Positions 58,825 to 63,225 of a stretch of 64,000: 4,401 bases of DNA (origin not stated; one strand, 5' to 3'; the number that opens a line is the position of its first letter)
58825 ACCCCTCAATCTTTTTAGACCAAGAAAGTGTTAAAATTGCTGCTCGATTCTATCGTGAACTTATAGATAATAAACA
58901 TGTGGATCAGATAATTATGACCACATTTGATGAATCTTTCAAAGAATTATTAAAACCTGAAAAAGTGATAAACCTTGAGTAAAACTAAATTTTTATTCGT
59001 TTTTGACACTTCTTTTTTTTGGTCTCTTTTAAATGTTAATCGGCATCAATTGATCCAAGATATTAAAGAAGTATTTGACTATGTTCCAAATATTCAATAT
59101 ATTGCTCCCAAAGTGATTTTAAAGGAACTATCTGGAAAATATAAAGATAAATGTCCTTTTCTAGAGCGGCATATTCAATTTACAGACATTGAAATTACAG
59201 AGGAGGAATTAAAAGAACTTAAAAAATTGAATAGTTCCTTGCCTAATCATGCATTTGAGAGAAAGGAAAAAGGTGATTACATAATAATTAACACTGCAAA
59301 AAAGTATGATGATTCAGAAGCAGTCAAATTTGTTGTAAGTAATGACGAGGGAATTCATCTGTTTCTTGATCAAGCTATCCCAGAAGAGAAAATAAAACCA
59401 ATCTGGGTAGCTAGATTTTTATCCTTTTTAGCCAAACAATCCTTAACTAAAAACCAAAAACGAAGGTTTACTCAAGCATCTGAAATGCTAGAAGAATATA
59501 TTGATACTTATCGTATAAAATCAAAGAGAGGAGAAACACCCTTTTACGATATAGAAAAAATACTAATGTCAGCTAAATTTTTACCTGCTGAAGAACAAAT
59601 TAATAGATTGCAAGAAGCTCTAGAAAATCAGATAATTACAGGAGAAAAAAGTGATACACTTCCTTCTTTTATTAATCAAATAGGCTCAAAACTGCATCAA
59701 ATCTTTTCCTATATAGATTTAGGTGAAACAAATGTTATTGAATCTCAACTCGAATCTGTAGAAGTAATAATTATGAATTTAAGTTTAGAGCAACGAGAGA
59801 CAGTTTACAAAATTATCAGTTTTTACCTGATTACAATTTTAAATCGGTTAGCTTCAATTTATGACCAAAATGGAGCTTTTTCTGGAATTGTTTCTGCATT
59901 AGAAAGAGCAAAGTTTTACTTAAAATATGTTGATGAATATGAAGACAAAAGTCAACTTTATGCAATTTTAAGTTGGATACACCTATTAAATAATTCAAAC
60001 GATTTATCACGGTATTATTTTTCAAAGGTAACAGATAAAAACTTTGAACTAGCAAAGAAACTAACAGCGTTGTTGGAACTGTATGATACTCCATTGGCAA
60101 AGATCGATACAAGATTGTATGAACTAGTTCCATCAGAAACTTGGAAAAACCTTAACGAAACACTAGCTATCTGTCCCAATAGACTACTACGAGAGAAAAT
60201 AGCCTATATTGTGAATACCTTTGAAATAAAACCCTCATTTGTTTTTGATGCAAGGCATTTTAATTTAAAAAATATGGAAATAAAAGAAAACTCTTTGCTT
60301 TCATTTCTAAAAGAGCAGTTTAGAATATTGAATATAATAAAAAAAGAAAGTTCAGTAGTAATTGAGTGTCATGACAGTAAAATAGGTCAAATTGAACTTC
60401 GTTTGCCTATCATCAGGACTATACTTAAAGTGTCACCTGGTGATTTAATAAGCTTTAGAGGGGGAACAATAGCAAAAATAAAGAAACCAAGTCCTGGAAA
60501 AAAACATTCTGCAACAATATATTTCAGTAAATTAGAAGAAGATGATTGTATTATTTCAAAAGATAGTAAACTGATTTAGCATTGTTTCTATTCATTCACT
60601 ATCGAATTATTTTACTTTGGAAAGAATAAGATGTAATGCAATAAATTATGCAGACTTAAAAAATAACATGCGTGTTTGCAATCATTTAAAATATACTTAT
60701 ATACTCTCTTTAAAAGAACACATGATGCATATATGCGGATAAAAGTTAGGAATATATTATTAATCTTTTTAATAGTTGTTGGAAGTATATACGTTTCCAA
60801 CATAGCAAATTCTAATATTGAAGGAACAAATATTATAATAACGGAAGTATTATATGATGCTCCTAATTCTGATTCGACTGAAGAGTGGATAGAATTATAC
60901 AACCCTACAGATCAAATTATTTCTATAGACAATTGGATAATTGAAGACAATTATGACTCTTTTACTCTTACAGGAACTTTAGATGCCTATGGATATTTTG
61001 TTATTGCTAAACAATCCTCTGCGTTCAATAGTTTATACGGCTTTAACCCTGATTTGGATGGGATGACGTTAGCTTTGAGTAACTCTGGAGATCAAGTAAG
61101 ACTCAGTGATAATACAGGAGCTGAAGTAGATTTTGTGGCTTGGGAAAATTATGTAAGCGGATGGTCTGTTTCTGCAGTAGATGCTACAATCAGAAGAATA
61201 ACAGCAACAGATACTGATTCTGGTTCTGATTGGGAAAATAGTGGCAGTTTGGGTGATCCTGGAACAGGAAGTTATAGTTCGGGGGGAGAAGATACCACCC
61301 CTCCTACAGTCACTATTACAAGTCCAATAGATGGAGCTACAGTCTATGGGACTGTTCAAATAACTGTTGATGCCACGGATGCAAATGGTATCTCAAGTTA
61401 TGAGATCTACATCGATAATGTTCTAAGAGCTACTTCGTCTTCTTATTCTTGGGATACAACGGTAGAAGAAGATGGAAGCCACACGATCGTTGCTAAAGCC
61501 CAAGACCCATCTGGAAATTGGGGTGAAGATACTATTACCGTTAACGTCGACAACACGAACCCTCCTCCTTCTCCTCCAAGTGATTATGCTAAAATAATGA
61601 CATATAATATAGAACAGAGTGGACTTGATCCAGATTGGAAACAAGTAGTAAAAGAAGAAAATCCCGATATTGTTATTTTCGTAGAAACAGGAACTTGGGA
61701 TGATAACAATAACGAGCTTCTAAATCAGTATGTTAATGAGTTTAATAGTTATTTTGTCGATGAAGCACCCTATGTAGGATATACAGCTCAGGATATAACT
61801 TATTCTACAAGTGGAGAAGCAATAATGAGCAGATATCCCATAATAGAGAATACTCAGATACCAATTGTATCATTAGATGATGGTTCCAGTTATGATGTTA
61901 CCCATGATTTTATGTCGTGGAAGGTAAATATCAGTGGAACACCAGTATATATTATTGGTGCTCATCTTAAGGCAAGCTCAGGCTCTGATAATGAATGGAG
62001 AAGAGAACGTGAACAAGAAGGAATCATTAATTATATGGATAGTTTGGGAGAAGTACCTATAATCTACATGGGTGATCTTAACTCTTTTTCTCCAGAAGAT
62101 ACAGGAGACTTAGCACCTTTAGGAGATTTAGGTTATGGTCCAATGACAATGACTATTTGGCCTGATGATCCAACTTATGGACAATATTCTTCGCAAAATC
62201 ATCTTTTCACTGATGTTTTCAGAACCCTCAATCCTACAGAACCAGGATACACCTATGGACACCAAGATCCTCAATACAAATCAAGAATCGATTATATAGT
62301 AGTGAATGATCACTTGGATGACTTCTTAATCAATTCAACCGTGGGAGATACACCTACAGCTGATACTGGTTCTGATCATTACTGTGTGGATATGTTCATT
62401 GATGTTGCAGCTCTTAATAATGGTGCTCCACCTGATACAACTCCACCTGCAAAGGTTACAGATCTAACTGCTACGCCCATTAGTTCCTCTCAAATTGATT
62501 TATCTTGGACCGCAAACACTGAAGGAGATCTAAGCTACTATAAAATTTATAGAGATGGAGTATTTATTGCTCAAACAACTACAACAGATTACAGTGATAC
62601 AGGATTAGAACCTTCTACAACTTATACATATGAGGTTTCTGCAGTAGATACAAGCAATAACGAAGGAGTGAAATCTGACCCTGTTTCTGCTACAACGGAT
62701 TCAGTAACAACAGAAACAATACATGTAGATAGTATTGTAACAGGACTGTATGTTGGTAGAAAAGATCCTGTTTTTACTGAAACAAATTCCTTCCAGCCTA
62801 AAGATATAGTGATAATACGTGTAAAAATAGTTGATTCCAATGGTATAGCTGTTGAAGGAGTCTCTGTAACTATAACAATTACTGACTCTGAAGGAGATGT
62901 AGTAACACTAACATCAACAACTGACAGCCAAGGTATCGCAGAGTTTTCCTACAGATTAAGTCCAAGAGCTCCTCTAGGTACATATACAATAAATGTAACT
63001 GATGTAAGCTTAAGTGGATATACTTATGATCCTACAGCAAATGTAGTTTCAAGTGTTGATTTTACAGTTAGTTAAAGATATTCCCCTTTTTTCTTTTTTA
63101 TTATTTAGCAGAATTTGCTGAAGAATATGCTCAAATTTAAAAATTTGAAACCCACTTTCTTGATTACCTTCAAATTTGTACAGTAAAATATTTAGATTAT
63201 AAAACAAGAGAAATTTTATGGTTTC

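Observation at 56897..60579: Three-gene operon: small protein + short Rad50/SMC-like zinc-hook ABC ATPase + PIN-like/helical protein. This is a candidate undescribed defence or DNA-processing system.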

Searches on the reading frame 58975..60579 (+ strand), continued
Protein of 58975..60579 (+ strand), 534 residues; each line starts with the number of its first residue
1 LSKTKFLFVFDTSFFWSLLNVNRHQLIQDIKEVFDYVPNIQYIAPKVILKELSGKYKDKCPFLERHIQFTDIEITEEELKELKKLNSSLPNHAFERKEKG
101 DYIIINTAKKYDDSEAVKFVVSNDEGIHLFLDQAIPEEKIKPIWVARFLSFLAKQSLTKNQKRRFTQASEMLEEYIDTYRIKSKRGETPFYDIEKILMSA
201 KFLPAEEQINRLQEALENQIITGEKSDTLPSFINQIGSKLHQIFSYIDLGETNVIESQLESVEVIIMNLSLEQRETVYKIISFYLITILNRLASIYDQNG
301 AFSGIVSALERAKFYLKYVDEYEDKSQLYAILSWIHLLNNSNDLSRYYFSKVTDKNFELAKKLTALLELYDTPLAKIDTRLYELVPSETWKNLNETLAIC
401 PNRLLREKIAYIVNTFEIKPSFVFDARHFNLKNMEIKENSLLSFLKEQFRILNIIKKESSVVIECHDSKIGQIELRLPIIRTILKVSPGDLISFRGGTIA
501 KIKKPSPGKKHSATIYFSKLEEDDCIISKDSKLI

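Call 97: search_protein_families(library=padloc, proteins=[L008:7689-8780:-, L006:8909-9700:-, L006:9687-11423:-, L006:11438-13744:-, L010:8259-9068:+, L010:9224-11206:+, L010:11206-12750:+, L005:6142-7680:+, L005:7987-9672:+], max_evalue=0.00001)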
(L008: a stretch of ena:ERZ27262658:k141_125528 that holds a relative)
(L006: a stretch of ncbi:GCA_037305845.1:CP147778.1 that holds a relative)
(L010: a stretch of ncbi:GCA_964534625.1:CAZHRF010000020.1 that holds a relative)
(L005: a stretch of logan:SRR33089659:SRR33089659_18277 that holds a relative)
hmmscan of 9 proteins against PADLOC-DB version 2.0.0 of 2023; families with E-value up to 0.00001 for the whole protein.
L008:7689-8780:- (363 aa): 15 families
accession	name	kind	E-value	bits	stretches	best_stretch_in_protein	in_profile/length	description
PDLC02599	DrmC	-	9.1e-16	55.8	1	21-136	23-137/387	DrmC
PDLC02614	DrmC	-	2.2e-10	38.5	1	82-133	99-149/153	DrmC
PDLC02616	DrmC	-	5.4e-10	37.2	1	81-129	162-210/224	DrmC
PDLC02611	DrmC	-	5.5e-10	37.6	1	71-133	66-128/138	DrmC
PDLC02595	DrmC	-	1.5e-09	36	1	75-117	201-242/269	DrmC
PDLC02585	DrmC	-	4.5e-09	34.2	1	83-134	193-244/253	DrmC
PDLC02587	DrmC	-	5e-09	33.5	1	83-138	204-259/267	DrmC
PDLC02597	DrmC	-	1.3e-08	33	1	83-131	184-232/242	DrmC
PDLC02588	DrmC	-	2.1e-08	32.1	1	83-133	192-242/256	DrmC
PDLC02592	DrmC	-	2.5e-08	31.9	1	80-127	171-217/234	DrmC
PDLC02607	DrmC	-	4.4e-08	30.8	1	83-128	202-247/265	DrmC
PDLC02602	DrmC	-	6.7e-08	29.9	1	83-167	197-280/381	DrmC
PDLC02606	DrmC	-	3.3e-07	28.2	1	83-119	122-158/182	DrmC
PDLC03829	ZacB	-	2.4e-06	24.7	1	77-136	293-350/586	-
PDLC02594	DrmC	-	9.9e-06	23.2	0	82-126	176-222/240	DrmC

L006:8909-9700:- (263 aa): 24 families
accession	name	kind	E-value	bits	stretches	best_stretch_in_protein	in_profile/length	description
PDLC02616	DrmC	-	1.7e-34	117.4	1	62-246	35-219/224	DrmC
PDLC02611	DrmC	-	4.5e-25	86.5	1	115-242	3-129/138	DrmC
PDLC02595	DrmC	-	2.3e-23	81.3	1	90-245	97-261/269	DrmC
PDLC02585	DrmC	-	1.6e-22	78.3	1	75-244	69-246/253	DrmC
PDLC02594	DrmC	-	3.8e-20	70.4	1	64-244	52-230/240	DrmC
PDLC02592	DrmC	-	4e-20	70.5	1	77-245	61-227/234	DrmC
PDLC02607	DrmC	-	6.1e-20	69.6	1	85-242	86-253/265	DrmC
PDLC02615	DrmC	-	7.3e-20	69.3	1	52-245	11-210/218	DrmC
PDLC02597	DrmC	-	7.5e-20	69.8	1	69-232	57-225/242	DrmC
PDLC02614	DrmC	-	8e-20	69.2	1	111-244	24-152/153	DrmC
PDLC02606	DrmC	-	2.8e-18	64.3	1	86-243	11-174/182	DrmC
PDLC02587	DrmC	-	3.9e-18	63.4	1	187-242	200-255/267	DrmC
PDLC02591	DrmC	-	1.1e-17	62.1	1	85-237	87-245/260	DrmC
PDLC02605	DrmC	-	1.1e-14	52.7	1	180-245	197-262/270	DrmC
PDLC02588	DrmC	-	9.3e-14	49.7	1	87-245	82-246/256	DrmC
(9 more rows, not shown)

L006:9687-11423:- (578 aa): 4 families
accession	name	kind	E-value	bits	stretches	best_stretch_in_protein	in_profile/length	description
PDLC02583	DrmB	-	3.9e-68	229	1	2-567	8-604/606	DrmB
PDLC02584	DrmB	-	6.1e-64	214.5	1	152-567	20-433/445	DrmB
PDLC02579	DrmB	-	3.7e-48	162.1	1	280-565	30-302/314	DrmB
PDLC02582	DrmB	-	3.3e-08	30.6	1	430-568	517-636/649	DrmB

L006:11438-13744:- (768 aa): 15 families
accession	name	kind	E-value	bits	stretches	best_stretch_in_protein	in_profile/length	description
PDLC02575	DrmA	-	8.3e-233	772.8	1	4-758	77-826/837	DrmA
PDLC02571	DrmA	-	2.3e-188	626.4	2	259-757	764-1279/1282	DrmA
PDLC02567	DrmA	-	4.1e-149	496.2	1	1-758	943-1720/1750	DrmA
PDLC02577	DrmA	-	6.2e-116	386.2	1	119-757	12-673/697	DrmA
PDLC02568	DrmA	-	9.3e-90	300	1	194-758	5-597/611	DrmA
PDLC02576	DrmA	-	3.1e-69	231.8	2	54-440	497-865/1235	DrmA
PDLC02574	DrmA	-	3.4e-40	135.8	1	538-647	36-145/269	DrmA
PDLC00036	DruE3|DruE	-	6.8e-10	34.6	1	496-583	1012-1094/2023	SNF2 family N-terminal domain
PDLC00035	DruE3|DruE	-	2.9e-09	33.2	1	538-681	1059-1203/1460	SNF2 family N-terminal domain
PDLC00037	DruE3|DruE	-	1.1e-08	31.2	1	538-590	1056-1108/2055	SNF2 family N-terminal domain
PDLC02569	DrmA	-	4.8e-07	25.9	0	540-605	831-896/1095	DrmA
PDLC02570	DrmA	-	5.7e-07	26.2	1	532-606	574-649/851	DrmA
PDLC02859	DpdF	-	2e-06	24.5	1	531-590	364-423/545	DpdF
PDLC02573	DrmA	-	2.8e-06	23.6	1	274-618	519-875/1018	DrmA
PDLC00015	DruE2|DruE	-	9.5e-06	21.5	0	535-612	1167-1241/1887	SNF2 family N-terminal domain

L010:8259-9068:+ (269 aa): 1 family
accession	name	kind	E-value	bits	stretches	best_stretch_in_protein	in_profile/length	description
PDLC00914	TRIP13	-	2.7e-06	25.1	0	150-241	142-237/302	TRIP13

L010:9224-11206:+ (660 aa): 0 families

L010:11206-12750:+ (514 aa): 0 families

L005:6142-7680:+ (512 aa): 0 families

L005:7987-9672:+ (561 aa): 0 families

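Call 104: search_protein_families(library=pfam, alignment_id=A6, max_evalue=1)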
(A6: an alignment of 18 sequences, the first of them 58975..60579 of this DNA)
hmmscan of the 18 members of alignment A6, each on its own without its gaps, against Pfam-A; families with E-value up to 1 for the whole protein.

A. member 1, window:58975-60579:+ (534 aa): 4 families
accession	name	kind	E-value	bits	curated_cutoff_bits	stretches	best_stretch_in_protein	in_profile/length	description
PF12862.13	ANAPC5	-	0.024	15.1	23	0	158-216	7-65/91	Anaphase-promoting complex subunit 5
PF00752.23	XPG_N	-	0.035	15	22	1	411-438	66-93/101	XPG N-terminal domain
PF13716.11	CRAL_TRIO_2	-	0.095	13.5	23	0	326-419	38-100/137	Divergent CRAL/TRIO domain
PF09174.15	Maf1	-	0.41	11.2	28.9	1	332-397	67-130/174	Maf1 regulator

B. families by the number of members that match (of 18 scanned): 23 families
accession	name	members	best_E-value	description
PF13638.12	PIN_4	3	1.8e-05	PIN domain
PF00752.23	XPG_N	2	0.035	XPG N-terminal domain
PF09174.15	Maf1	2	0.14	Maf1 regulator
PF03704.23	BTAD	1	0.0007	Bacterial transcriptional activator domain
PF05816.16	TelA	1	0.0011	Toxic anion resistance protein (TelA)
PF10228.14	HPF1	1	0.0092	Histone PARylation factor 1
PF14559.12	TPR_19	1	0.01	Tetratricopeptide repeat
PF08903.17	DUF1846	1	0.016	Domain of unknown function DUF1846, N-terminal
PF13077.11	DUF3909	1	0.021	Protein of unknown function (DUF3909)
PF12862.13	ANAPC5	1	0.024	Anaphase-promoting complex subunit 5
PF18688.6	DUF5638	1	0.064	Family of unknown function (DUF5638)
PF11439.13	T3SchapCesA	1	0.066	Type III secretion system filament chaperone CesA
PF06815.18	RVT_connect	1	0.066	Reverse transcriptase connection domain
PF25808.1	TPR_LAA1_C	1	0.082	LAA1-like, C-terminal TPR repeats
PF13181.12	TPR_8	1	0.092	Tetratricopeptide repeat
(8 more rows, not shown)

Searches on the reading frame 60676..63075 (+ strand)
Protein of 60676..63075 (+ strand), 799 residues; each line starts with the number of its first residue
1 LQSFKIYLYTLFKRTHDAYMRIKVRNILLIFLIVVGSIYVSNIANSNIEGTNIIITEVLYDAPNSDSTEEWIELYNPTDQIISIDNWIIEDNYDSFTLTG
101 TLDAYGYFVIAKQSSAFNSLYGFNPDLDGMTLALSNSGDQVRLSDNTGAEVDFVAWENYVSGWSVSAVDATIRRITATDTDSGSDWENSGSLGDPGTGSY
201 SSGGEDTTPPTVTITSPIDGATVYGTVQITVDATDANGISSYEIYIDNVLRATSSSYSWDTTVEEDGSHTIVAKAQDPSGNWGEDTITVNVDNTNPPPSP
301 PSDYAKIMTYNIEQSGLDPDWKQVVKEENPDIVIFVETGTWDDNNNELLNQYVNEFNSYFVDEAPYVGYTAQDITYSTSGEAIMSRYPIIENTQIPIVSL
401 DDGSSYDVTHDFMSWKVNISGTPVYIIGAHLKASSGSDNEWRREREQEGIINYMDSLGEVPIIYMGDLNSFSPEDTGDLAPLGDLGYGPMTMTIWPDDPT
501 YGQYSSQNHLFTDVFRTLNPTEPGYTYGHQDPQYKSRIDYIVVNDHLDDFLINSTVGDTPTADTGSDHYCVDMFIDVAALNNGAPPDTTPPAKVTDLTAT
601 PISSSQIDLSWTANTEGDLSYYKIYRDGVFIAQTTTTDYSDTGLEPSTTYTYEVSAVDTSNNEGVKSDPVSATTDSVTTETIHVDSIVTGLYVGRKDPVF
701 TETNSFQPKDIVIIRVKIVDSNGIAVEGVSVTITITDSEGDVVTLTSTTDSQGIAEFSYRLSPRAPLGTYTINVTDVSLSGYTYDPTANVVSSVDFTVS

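Call 3: search_protein_families(library=pfam, proteins=[window:60676-63075:+], max_evalue=1)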
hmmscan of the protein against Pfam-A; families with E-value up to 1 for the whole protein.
window:60676-63075:+ (799 aa): 18 families
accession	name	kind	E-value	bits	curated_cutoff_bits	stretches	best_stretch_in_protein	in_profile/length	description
PF00932.25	LTD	-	9.6e-17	61.8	34.3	1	51-156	6-107/109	Lamin Tail Domain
PF17957.7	Big_7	-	3.2e-15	56.9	24.1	1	210-273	1-70/70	Bacterial Ig domain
PF03372.29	Exo_endo_phos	-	2.2e-13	50.9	24.5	1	308-568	1-225/225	Endonuclease/Exonuclease/phosphatase family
PF01835.25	MG2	-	4e-11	43.6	32.8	1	699-798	4-96/96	MG2 domain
PF00041.27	fn3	-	1.4e-08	35.3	25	1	593-671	2-82/84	Fibronectin type III domain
PF02369.22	Big_1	-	3.8e-06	27.4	34.9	1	712-760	19-67/93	Bacterial Ig-like domain (group 1)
PF13620.12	CarboxypepD_reg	-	0.0003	21.5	32.3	1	714-797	2-80/82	Carboxypeptidase regulatory-like domain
PF17789.7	MG4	-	0.00056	20.5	24.7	1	700-763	3-64/95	Macroglobulin domain MG4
PF13750.12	Big_3_3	-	0.0052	16.9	27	0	205-237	41-76/157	Bacterial Ig-like domain (group 3)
PF18370.7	RGI_lyase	-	0.01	16.6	27.8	1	609-660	21-74/86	Rhamnogalacturonan I lyases beta-sheet domain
PF24025.1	Ig_DR_A0283-like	-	0.014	16.2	27.1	1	714-758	9-51/102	DR_A0283-like, Ig-like domain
PF10648.15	Gmad2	-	0.022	15.5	25.7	0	724-780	24-83/86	Immunoglobulin-like domain of bacterial spore germination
PF16058.10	Mucin-like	-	0.033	15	28.7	1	252-305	33-83/94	Mucin-like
PF13860.13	FlgD_ig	-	0.038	14.4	27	1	730-776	24-75/79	FlgD Ig-like domain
PF14524.12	Wzt_C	-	0.1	13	30.4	1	702-752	24-72/143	Wzt C-terminal domain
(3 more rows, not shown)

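Call 97: search_protein_families(library=padloc, proteins=[window:60676-63075:+], max_evalue=0.00001)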
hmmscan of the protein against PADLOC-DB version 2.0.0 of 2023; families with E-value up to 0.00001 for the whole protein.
window:60676-63075:+ (799 aa): 0 families
